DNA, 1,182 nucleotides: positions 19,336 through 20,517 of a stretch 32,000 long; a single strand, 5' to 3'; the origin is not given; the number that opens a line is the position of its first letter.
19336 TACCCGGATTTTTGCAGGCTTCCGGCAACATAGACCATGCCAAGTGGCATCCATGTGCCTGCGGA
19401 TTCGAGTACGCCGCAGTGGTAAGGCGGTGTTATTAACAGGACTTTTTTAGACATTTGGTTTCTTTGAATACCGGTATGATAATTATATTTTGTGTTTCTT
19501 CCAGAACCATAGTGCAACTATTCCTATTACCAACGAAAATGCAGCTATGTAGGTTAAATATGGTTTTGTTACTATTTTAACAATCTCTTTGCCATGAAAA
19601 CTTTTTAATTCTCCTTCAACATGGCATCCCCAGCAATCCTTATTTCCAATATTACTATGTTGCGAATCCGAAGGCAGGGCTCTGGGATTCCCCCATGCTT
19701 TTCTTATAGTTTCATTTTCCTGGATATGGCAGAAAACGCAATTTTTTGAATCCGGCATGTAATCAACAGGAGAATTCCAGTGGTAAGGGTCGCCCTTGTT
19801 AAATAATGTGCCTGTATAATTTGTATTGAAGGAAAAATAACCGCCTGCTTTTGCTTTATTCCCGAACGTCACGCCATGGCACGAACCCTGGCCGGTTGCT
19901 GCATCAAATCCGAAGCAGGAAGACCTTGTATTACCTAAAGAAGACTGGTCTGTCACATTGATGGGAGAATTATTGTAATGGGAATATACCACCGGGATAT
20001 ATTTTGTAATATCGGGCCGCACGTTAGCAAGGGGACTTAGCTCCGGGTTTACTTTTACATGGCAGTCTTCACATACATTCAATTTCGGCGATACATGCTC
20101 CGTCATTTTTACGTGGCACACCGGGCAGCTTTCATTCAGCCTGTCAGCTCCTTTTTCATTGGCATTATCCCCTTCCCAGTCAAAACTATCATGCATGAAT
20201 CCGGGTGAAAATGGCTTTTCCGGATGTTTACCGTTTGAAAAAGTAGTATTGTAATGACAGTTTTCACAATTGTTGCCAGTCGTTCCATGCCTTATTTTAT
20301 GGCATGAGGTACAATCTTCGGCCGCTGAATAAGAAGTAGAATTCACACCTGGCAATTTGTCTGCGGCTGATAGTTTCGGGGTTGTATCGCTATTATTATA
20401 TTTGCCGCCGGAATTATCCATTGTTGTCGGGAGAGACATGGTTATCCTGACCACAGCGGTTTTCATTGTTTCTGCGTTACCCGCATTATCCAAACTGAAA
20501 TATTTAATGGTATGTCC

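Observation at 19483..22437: Unusual fusion: FG-GAP beta-propeller + 3.3 Ig-like repeats + hexahaem domain + C-terminal TM anchor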

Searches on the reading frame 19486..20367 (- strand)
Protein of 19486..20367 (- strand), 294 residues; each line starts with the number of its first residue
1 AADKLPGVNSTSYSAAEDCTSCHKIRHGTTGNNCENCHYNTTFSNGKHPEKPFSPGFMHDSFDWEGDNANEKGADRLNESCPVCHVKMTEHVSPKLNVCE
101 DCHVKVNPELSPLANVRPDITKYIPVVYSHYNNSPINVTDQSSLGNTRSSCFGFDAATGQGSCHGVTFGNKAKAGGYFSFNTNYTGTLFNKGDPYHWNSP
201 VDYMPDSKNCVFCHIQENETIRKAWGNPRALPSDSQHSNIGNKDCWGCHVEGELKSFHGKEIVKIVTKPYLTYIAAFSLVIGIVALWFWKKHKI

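Call 11: find_homologous_proteins(query=window:19486-20367:-, max_evalue=0.001)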
Query seq(294 aa) (294 aa): 37 proteins with E <= 0.001 among 404 candidates.
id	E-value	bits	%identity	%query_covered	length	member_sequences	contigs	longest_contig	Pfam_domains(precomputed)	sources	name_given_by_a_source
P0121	1.2e-167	575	85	95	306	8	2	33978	PF14522.12,PF22113.2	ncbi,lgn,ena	-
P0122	5.4e-163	560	83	88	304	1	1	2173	PF22113.2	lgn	-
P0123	2.6e-145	502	70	96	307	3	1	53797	PF22113.2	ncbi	-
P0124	8.4e-144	497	73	91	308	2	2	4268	PF14522.12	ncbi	-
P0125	1.4e-143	496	74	90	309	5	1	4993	PF22113.2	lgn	-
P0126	3.4e-143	495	73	89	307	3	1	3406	PF22113.2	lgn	-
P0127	3.7e-130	452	64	97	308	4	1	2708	PF22113.2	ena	-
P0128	3.0e-127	442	66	90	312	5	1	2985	PF22113.2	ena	-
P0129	3.3e-125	436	64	96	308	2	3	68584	PF22113.2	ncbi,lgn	-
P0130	4.7e-125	435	65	90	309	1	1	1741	PF22113.2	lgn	-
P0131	1.5e-124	434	64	95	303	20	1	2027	PF22113.2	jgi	-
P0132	1.8e-124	433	64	95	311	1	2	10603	PF22113.2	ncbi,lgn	-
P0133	8.7e-123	428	63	96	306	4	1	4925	PF22113.2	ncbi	-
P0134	1.2e-121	424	65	89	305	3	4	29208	PF22113.2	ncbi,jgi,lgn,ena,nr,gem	ncbi:MAG: hypothetical protein OIN89_07310 [Candidatus Methanoperedens sp.]|jgi:hypothetical protein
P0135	2.7e-120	420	66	91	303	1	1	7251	PF22113.2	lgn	-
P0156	7.4e-55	205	42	79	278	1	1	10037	PF22113.2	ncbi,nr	ncbi:MAG: hypothetical protein P1P69_05445 [Methanosarcinaceae archaeon]|nr:hypothetical protein [Me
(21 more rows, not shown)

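Call 13: find_encoding_contigs(protein=P0121, flank=10000, max_places=3)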
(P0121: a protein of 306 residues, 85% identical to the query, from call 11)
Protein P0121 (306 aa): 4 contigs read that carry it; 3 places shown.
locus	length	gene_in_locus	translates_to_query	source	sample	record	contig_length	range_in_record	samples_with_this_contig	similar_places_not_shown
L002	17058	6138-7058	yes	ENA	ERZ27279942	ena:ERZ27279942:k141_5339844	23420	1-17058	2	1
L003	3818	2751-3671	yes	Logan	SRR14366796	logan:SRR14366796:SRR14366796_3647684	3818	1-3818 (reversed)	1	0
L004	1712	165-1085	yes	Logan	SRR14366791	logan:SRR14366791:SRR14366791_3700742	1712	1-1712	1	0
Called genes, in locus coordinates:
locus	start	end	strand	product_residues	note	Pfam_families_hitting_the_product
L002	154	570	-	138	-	PF13473:Cupredoxin_1, PF00127:Copper-bind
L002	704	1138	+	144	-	PF13560:HTH_31, PF01381:HTH_3, PF12844:HTH_19 (weak)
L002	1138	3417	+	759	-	PF01326:PPDK_N, PF00391:PEP-utilizers, PF02896:PEP-utilizers_C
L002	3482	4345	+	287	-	-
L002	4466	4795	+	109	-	PF22600:MTPAP-like_central (weak), PF18765:Polbeta, PF01909:NTP_transf_2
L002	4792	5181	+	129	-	PF05168:HEPN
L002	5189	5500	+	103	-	-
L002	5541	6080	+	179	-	-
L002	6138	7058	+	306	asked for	PF14522:Cytochrome_C7 (faint), PF22113:Mtrc-MtrF_II-IV_dom (faint)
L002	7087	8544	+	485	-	PF02310:B12-binding, PF04055:Radical_SAM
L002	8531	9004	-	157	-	PF03190:Thioredox_DsbH, PF00085:Thioredoxin, PF13899:Thioredoxin_7, PF13098:Thioredoxin_2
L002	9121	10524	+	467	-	PF05140:ResB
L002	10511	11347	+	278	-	PF01578:Cytochrom_C_asm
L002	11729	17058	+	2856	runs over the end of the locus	PF13620:CarboxypepD_reg, PF13715:CarbopepD_reg_2, PF17210:SdrD_B (faint), PF22904:NOMO1-like_2nd (faint), PF13620:CarboxypepD_reg, PF13715:CarbopepD_reg_2, PF14537:Cytochrom_c3_2 (faint), PF22113:Mtrc-MtrF_II-IV_dom, +1 more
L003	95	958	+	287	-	-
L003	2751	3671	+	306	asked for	PF14522:Cytochrome_C7 (faint), PF22113:Mtrc-MtrF_II-IV_dom (faint)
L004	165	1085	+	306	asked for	PF14522:Cytochrome_C7 (faint), PF22113:Mtrc-MtrF_II-IV_dom (faint)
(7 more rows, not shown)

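Call 18: search_solved_structures(query=window:19486-20367:-, max_evalue=10, show_alignments=2)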
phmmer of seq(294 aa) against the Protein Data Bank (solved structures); distinct sequences matched with E-value up to 10: 0.

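Call 37: search_protein_families(library=ncbifam, proteins=[P0121], max_evalue=10)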
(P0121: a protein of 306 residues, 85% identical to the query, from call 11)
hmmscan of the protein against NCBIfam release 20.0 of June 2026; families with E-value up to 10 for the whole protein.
P0121 (306 aa): 7 families
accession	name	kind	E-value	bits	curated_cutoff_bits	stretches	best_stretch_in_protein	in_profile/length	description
NF045713.1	CxxCH_16_HmcA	equivalog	0.00015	20.5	400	2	27-124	306-395/541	sulfate respiration complex hexadecaheme cytochrome HmcA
NF040971.1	cytc_ExtS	equivalog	0.00016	21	100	1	4-98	3-95/262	selenite/tellurite reduction operon c-type cytochrome lipoprotein ExtS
TIGR03153.1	cytochr_NrfH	equivalog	0.0036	17.4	134.2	2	220-262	103-134/138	cytochrome c nitrite reductase small subunit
NF045930.1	Cytc6PetJCyano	equivalog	0.13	12.3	135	1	8-53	4-46/110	cytochrome c6 PetJ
NF003058.0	PRK03976.1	equivalog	0.25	11.4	87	1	90-117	36-63/91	50S ribosomal protein L37ae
NF040968.1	FeS_ExtO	equivalog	0.33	9.7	200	1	11-54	4-49/416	selenite/tellurite reduction operon b-type cytochrome iron-sulfur cluster-binding subunit ExtO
NF040967.1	cytc_ExtN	equivalog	0.34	9.7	200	1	11-54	4-49/415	selenite/tellurite reduction operon c-type cytochrome ExtN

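Call 46: find_encoding_contigs(protein=P0129, flank=10000, max_places=2)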
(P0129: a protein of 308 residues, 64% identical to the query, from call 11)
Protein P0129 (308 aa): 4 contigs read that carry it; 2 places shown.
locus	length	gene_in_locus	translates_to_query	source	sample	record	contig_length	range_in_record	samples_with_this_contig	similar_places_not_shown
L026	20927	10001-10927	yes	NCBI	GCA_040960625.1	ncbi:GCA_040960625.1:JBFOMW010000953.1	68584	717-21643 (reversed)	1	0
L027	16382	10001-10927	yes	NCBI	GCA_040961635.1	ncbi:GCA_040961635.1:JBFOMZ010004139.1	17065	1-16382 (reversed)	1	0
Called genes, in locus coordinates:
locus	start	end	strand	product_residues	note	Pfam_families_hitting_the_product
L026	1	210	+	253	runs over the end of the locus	PF02540:NAD_synthase, PF03054:tRNA_Me_trans (weak)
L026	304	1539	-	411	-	PF22641:TiaS_TCKD, PF08489:TiaS_FLD, PF23783:Zn_ribbon_TiaS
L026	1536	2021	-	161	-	-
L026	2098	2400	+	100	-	-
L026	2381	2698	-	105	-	PF27291:AF_1457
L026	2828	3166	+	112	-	-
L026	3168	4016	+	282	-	PF09872:DUF2099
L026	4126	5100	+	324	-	PF03706:LPG_synthase_TM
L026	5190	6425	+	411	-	PF13393:tRNA-synt_His, PF00587:tRNA-synt_2b, PF03129:HGTP_anticodon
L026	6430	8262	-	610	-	-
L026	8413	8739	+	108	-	PF03683:UPF0175 (weak), PF24001:DUF7317 (weak)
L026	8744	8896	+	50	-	-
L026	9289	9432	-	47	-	-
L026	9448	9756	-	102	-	-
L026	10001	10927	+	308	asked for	PF22113:Mtrc-MtrF_II-IV_dom (faint)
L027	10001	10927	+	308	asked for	PF22113:Mtrc-MtrF_II-IV_dom (faint)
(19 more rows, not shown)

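Call 49: search_protein_representatives(alignment_id=A2)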
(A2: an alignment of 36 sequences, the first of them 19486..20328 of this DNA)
Query: 36 sequences, 305 profile positions. Proteins with E-value up to 0.001 (for the whole library): 76; up to 1e-10: 60; up to 1e-30: 50. The best 76 are listed.
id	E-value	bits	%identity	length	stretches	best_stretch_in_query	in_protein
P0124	6.6e-154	527.8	-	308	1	2-305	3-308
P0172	1.1e-134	464.6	-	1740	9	14-274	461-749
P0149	8.5e-119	412.5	-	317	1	8-305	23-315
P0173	6.9e-101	353.7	-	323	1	11-300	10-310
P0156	6.8e-89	314.3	-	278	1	57-303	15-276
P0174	1.0e-85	303.8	-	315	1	9-304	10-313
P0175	1.0e-82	293.9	-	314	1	5-304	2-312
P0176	3.1e-73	262.9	-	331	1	6-296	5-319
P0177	4.3e-73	262.4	-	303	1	16-279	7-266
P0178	1.4e-72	260.7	-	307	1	26-304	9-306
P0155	1.0e-69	251.3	-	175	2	194-282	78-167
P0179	1.8e-66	240.6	-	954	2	19-275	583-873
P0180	2.0e-65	237.2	-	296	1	23-302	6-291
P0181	1.4e-63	231.1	-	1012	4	36-271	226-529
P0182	2.0e-62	227.3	-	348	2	26-275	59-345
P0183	5.1e-59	216.1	-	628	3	22-273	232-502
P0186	7.5e-56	205.8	-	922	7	19-274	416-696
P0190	1.5e-48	181.7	-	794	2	27-275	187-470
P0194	6.6e-46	173.1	-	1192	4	27-274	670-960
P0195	5.9e-43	163.4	-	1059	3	27-269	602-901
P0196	2.9e-42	161.2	-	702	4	27-274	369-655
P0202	1.5e-40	155.5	-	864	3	19-273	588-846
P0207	2.0e-38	148.5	-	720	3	43-272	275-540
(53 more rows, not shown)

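Call 50: search_protein_families(library=pfam, proteins=[P0179, P0202, P0194, P0195, P0186, P0181, P0190, P0183, P0196, P0207], max_evalue=0.0001)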
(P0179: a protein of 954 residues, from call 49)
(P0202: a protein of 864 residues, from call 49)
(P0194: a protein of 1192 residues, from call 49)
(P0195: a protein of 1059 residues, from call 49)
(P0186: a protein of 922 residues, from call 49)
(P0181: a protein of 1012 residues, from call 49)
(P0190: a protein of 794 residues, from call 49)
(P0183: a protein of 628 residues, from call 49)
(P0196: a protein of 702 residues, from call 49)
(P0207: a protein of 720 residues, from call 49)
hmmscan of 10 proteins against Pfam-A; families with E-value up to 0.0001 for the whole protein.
P0179 (954 aa): 4 families
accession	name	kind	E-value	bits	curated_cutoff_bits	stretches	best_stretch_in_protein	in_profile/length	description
PF22113.1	Mtrc-MtrF_II-IV_dom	-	3.2e-15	56.5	30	3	474-637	6-175/176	Outer membrane cytochrome MtrC/MtrF-like, domains II/IV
PF14522.11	Cytochrome_C7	-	3.3e-15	56.1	24.8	0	590-633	11-55/67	Cytochrome c7 and related cytochrome c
PF02085.21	Cytochrom_CIII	-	2.7e-06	28.1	22.9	0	417-500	23-101/101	Class III cytochrome C family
PF14537.11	Cytochrom_c3_2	-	3.9e-06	27.7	25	0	475-552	7-64/79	Cytochrome c3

P0202 (864 aa): 4 families
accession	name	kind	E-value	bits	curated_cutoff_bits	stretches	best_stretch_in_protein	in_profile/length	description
PF22113.1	Mtrc-MtrF_II-IV_dom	-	4.3e-12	46.3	30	1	488-670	8-166/176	Outer membrane cytochrome MtrC/MtrF-like, domains II/IV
PF14522.11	Cytochrome_C7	-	2.9e-09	37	24.8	0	816-863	5-51/67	Cytochrome c7 and related cytochrome c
PF11614.14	FixG_C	-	3.7e-05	24.3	25.6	0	350-419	35-102/119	IG-like fold at C-terminal of FixG, putative oxidoreductase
PF14537.11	Cytochrom_c3_2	-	5.1e-05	24.1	25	0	598-678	7-78/79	Cytochrome c3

P0194 (1192 aa): 4 families
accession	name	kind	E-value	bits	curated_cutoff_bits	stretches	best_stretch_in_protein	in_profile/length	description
PF14522.11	Cytochrome_C7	-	1e-24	86.5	24.8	1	1117-1192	14-66/67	Cytochrome c7 and related cytochrome c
PF22113.1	Mtrc-MtrF_II-IV_dom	-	5.8e-21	75.2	30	1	121-334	20-166/176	Outer membrane cytochrome MtrC/MtrF-like, domains II/IV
PF14537.11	Cytochrom_c3_2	-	1.5e-13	51.4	25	0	265-348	6-78/79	Cytochrome c3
PF13435.11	Cytochrome_C554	-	3.2e-05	25.2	20.8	0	291-384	2-84/84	Cytochrome c554 and c-prime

P0195 (1059 aa): 7 families
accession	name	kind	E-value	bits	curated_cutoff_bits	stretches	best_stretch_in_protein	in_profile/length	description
PF13385.13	Laminin_G_3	-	4.1e-54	183.3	27.6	2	347-490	6-151/151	Concanavalin A-like lectin/glucanases superfamily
PF14522.11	Cytochrome_C7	-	9.2e-18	64.3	24.8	0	602-645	12-54/67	Cytochrome c7 and related cytochrome c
PF22113.1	Mtrc-MtrF_II-IV_dom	-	4.3e-12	46.3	30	0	532-642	8-130/176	Outer membrane cytochrome MtrC/MtrF-like, domains II/IV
PF02085.21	Cytochrom_CIII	-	2.4e-09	37.9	22.9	0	512-639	16-101/101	Class III cytochrome C family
PF02210.31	Laminin_G_2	-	5.6e-08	33.7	22.9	1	386-479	21-123/126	Laminin G domain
PF14537.11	Cytochrom_c3_2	-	3.9e-07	30.9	25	0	883-986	6-78/79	Cytochrome c3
PF00054.30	Laminin_G_1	-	2.8e-05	24.8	24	0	399-464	34-101/131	Laminin G domain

P0186 (922 aa): 4 families
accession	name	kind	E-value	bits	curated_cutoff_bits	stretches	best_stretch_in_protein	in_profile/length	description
PF22113.1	Mtrc-MtrF_II-IV_dom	-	2.3e-36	125.4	30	3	313-474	6-175/176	Outer membrane cytochrome MtrC/MtrF-like, domains II/IV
PF14522.11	Cytochrome_C7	-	4.6e-25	87.7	24.8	0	637-708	12-67/67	Cytochrome c7 and related cytochrome c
PF14537.11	Cytochrom_c3_2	-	7.4e-18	65.2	25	0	866-915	24-66/79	Cytochrome c3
PF02085.21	Cytochrom_CIII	-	3.1e-10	40.7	22.9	0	77-158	16-91/101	Class III cytochrome C family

P0181 (1012 aa): 3 families
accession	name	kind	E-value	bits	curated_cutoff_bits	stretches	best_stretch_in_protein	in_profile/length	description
PF14522.11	Cytochrome_C7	-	1.9e-20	72.9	24.8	0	143-240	4-66/67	Cytochrome c7 and related cytochrome c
PF14537.11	Cytochrom_c3_2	-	3.2e-06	27.9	25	0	229-312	2-78/79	Cytochrome c3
PF09699.15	Paired_CXXCH_1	-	2e-05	24.6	20.6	0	592-624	7-39/41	Doubled CXXCH motif (Paired_CXXCH_1)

P0190 (794 aa): 3 families
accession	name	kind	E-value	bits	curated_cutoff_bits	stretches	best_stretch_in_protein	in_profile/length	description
PF14522.11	Cytochrome_C7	-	2.3e-21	75.8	24.8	0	411-482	13-67/67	Cytochrome c7 and related cytochrome c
PF14537.11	Cytochrom_c3_2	-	3e-12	47.3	25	0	92-155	7-66/79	Cytochrome c3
PF02085.21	Cytochrom_CIII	-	3e-07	31.2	22.9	0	46-121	32-101/101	Class III cytochrome C family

P0183 (628 aa): 4 families
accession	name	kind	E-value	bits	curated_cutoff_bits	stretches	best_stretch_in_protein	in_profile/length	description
PF22113.1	Mtrc-MtrF_II-IV_dom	-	7.1e-23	81.5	30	3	128-283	7-171/176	Outer membrane cytochrome MtrC/MtrF-like, domains II/IV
PF14522.11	Cytochrome_C7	-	2e-18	66.4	24.8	0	83-159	12-67/67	Cytochrome c7 and related cytochrome c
PF14537.11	Cytochrom_c3_2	-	3.1e-13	50.4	25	0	481-571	7-79/79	Cytochrome c3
PF02085.21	Cytochrom_CIII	-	1.5e-07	32.1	22.9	0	546-601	30-83/101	Class III cytochrome C family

P0196 (702 aa): 1 family
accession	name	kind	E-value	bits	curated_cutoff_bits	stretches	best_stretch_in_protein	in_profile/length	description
PF14522.11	Cytochrome_C7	-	1.8e-09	37.7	24.8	0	369-415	12-56/67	Cytochrome c7 and related cytochrome c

P0207 (720 aa): 3 families
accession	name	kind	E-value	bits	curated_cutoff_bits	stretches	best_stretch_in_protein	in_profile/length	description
PF14522.11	Cytochrome_C7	-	1.6e-19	69.9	24.8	0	40-123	13-67/67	Cytochrome c7 and related cytochrome c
PF22113.1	Mtrc-MtrF_II-IV_dom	-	3.1e-12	46.8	30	0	542-627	80-165/176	Outer membrane cytochrome MtrC/MtrF-like, domains II/IV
PF09699.15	Paired_CXXCH_1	-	6.6e-08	32.6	20.6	0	89-125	7-39/41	Doubled CXXCH motif (Paired_CXXCH_1)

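Call 67: predict_structure(alignment_id=A2)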
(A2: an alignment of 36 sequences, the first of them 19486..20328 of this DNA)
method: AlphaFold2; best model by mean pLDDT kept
length: 281 residues; sequences in the alignment: 36
mean_pLDDT: 47.5   pTM: 0.27
mean pLDDT of the five models: 47.5, 47.1, 43.9, 43.3, 40.0
residues with pLDDT >= 90: 12; 70-90: 11; 50-70: 59; < 50: 199
segments of 3 or more residues with pLDDT < 50: 1-3, 13-15, 17-28, 37-96, 110-123, 125-132, 134-171, 176-201, 210-219, 234-239, 241-253
pLDDT, mean of each block of 10 residues (from residue 1): 48 49 44 49 35 43 36 36 30 46 53 42 47 45 37 40 43 44 39 44 52 42 56 47 41 60 92 88 54
secondary structure, 60 per line:
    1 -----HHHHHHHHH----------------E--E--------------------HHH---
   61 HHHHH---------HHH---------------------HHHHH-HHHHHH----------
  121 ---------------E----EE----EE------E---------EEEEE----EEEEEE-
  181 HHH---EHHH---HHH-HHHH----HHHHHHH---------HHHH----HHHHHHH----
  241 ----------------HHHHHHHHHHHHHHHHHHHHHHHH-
elements in order: H6-14 H61-65 H99-103 H105-110 E165-169 E174-179 H198-201 H206-212 H222-225 H230-236 H257-280
